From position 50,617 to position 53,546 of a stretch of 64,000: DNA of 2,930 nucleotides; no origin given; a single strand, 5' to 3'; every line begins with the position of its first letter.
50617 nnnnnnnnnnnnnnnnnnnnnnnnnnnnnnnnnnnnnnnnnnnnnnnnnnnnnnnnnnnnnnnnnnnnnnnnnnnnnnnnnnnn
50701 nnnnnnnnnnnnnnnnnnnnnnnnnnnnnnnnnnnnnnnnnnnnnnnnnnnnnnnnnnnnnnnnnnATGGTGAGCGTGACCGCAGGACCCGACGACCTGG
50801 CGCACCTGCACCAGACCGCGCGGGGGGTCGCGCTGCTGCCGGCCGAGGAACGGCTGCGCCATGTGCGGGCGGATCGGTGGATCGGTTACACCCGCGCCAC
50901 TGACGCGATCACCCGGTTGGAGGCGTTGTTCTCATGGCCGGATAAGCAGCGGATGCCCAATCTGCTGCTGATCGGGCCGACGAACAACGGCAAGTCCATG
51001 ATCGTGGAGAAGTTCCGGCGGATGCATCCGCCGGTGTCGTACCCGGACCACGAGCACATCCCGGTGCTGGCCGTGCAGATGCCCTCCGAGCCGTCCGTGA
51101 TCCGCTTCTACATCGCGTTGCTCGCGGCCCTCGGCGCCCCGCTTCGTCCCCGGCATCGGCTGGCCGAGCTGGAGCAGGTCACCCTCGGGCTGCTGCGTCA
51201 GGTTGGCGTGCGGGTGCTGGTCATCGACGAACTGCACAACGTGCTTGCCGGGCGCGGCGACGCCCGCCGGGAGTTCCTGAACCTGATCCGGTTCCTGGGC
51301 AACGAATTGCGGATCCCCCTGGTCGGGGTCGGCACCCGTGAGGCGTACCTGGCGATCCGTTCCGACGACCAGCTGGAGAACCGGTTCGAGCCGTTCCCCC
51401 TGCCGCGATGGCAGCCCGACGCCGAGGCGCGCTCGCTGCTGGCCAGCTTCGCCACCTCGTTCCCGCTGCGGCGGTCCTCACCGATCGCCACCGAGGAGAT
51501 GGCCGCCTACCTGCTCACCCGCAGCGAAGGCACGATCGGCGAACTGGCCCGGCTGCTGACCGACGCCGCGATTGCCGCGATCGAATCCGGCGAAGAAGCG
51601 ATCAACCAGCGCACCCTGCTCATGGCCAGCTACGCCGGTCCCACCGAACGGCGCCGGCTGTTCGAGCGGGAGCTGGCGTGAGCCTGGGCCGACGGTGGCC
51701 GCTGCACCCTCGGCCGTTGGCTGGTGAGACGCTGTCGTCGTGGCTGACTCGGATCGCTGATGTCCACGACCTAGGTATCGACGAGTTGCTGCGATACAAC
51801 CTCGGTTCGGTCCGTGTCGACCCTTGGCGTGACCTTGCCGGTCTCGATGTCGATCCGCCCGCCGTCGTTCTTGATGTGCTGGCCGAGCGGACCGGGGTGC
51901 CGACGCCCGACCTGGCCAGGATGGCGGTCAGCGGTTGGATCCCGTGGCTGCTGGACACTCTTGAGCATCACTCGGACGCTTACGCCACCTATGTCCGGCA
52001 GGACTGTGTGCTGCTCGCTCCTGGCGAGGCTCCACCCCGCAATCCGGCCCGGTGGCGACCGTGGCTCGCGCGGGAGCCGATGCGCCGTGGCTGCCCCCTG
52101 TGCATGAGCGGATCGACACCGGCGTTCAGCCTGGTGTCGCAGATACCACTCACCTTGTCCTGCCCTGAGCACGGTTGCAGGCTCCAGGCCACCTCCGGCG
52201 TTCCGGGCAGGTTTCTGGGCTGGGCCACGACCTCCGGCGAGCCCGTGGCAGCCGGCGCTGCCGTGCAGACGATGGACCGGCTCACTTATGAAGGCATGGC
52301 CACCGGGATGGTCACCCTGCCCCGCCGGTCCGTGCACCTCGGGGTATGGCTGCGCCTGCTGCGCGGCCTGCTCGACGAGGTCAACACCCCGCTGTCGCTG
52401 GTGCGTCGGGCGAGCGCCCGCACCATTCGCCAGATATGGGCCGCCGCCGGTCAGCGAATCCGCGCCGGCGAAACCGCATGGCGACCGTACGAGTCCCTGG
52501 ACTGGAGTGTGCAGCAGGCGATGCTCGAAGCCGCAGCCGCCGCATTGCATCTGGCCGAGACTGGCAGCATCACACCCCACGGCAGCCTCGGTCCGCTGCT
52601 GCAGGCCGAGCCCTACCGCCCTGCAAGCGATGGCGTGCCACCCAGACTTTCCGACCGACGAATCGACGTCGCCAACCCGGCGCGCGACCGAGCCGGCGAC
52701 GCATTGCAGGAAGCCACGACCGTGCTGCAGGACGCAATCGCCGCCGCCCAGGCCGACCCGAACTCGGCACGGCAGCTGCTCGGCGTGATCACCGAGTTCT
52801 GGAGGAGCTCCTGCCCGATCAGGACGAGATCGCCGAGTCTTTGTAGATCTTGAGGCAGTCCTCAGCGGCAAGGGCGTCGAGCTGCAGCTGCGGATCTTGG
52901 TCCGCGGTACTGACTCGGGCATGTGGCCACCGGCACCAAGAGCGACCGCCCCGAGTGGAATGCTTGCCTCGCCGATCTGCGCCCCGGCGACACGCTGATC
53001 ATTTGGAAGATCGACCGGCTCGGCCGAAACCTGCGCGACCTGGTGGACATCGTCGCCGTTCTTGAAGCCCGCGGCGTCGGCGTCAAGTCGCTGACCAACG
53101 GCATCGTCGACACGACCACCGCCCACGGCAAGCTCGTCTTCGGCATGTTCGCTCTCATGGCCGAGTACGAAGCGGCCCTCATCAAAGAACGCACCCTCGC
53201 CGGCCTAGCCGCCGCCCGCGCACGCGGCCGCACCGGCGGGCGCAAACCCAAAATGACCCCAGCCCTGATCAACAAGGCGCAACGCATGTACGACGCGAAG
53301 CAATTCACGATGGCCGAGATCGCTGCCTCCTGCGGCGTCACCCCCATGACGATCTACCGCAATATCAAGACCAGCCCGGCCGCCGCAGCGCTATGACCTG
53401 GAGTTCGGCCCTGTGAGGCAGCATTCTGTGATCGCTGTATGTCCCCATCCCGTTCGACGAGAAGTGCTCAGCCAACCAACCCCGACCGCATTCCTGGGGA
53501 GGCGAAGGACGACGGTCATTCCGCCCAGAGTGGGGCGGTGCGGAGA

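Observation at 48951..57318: Tn5053/Tn402-type transposon caught inside the 5' end of a resolvase gene; the uninterrupted gene can be rebuilt exactly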

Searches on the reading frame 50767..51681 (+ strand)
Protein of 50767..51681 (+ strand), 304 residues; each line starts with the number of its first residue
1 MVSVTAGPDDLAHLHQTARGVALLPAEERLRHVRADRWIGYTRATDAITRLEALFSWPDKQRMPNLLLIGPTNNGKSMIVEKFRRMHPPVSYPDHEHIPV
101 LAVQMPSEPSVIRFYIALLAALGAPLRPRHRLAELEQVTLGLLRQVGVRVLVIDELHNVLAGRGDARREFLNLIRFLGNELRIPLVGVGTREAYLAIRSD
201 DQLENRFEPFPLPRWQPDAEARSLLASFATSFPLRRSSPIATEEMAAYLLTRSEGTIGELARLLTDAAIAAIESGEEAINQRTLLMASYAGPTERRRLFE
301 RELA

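Call 5: search_protein_families(library=pfam, proteins=[window:50767-51681:+], max_evalue=0.01)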
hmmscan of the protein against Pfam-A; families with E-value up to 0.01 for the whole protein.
window:50767-51681:+ (304 aa): 3 families
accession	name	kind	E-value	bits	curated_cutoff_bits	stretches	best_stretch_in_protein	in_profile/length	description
PF05621.17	TniB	-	1.8e-77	259.5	22.4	1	29-216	1-188/189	Bacterial TniB protein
PF13401.12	AAA_22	-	6.4e-15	56.1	27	1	65-194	7-127/130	AAA domain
PF13191.12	AAA_16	-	7.9e-06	26.9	32.6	1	47-182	8-160/167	AAA ATPase domain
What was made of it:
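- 50767..51681 (+): tniB, an AAA+ ATPase of 304 aa. Pfam TniB 1.8e-77 (call 5).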

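Call 32: search_protein_families(library=ncbifam, proteins=[window:50767-51681:+], max_evalue=0.001)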
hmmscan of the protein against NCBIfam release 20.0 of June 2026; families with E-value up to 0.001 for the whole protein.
window:50767-51681:+ (304 aa): 0 families

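Call 60: find_encoding_contigs(protein=window:50767-51681:+, flank=4000, max_places=6)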
Protein window:50767-51681:+ (304 aa): 3 contigs read that carry it; 3 places shown.
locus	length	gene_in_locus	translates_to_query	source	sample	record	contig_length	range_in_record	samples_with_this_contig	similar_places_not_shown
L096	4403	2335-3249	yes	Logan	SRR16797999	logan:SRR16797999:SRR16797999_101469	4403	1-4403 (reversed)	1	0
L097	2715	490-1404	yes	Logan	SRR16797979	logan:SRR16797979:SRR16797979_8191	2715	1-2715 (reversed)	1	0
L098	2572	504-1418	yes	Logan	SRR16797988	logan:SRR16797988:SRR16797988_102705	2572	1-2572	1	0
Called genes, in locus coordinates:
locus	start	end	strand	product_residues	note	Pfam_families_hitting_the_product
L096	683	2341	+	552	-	PF13518:HTH_28 (faint), PF00665:rve (faint), PF09299:Mu-transpos_C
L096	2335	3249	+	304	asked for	PF05621:TniB, PF13401:AAA_22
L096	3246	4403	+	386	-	?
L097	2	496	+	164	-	?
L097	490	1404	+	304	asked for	PF05621:TniB, PF13401:AAA_22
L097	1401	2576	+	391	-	PF06527:TniQ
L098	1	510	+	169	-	?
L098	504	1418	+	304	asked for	PF05621:TniB, PF13401:AAA_22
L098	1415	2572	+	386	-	?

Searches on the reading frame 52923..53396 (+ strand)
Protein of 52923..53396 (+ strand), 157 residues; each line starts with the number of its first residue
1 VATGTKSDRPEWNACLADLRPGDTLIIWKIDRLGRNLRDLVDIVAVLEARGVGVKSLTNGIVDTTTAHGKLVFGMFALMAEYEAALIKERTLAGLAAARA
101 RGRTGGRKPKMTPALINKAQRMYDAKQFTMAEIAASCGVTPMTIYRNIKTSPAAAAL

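Call 5: search_protein_families(library=pfam, proteins=[window:52923-53396:+], max_evalue=0.01)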
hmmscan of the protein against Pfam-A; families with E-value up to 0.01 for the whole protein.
window:52923-53396:+ (157 aa): 5 families
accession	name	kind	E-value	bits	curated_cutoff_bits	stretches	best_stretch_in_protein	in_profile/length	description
PF00239.26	Resolvase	-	5.6e-32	111.3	23.3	1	3-103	43-144/145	Resolvase, N terminal domain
PF02796.21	HTH_7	-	2.6e-06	27.9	23.8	1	106-146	1-40/45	Helix-turn-helix domain of resolvase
PF13384.12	HTH_23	-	0.001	19.3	24.6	1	120-150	11-40/50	Homeodomain-like domain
PF00440.29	TetR_N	-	0.002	18.3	24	1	127-146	16-35/47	Bacterial regulatory proteins, tetR family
PF13936.12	HTH_38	-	0.0045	17.1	27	1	110-149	4-42/44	Helix-turn-helix domain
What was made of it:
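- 52923..53396 (+): 3' part of tniR (codon ~38 to the stop). Together with the inverted block it forms a pseudogene. Pfam Resolvase profile positions 43-144 only, plus HTH_7 (call 5).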

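Call 32: search_protein_families(library=ncbifam, proteins=[window:52923-53396:+], max_evalue=0.001)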
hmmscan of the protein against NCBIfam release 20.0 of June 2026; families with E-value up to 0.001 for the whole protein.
window:52923-53396:+ (157 aa): 5 families
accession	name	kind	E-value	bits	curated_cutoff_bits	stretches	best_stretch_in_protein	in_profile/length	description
NF009949.0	PRK13413.1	equivalog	2.6e-13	50.1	272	1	12-152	52-197/203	master DNA invertase Mpi family serine-type recombinase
NF041201.1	recomb_XisF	equivalog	1.2e-12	47.5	375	1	3-105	40-143/465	fdxN element excision recombinase XisF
NF047347.1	SCCmet_CcrC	equivalog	3.2e-09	35.8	900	1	8-101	58-153/558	cassette chromosome recombinase CcrC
NF047343.1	SCCmet_CcrB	equivalog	5.3e-09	35.3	900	1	4-103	56-156/542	cassette chromosome recombinase CcrB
NF047344.1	SCCmet_CcrA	equivalog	1.6e-05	24.3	700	1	23-102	67-146/442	cassette chromosome recombinase CcrA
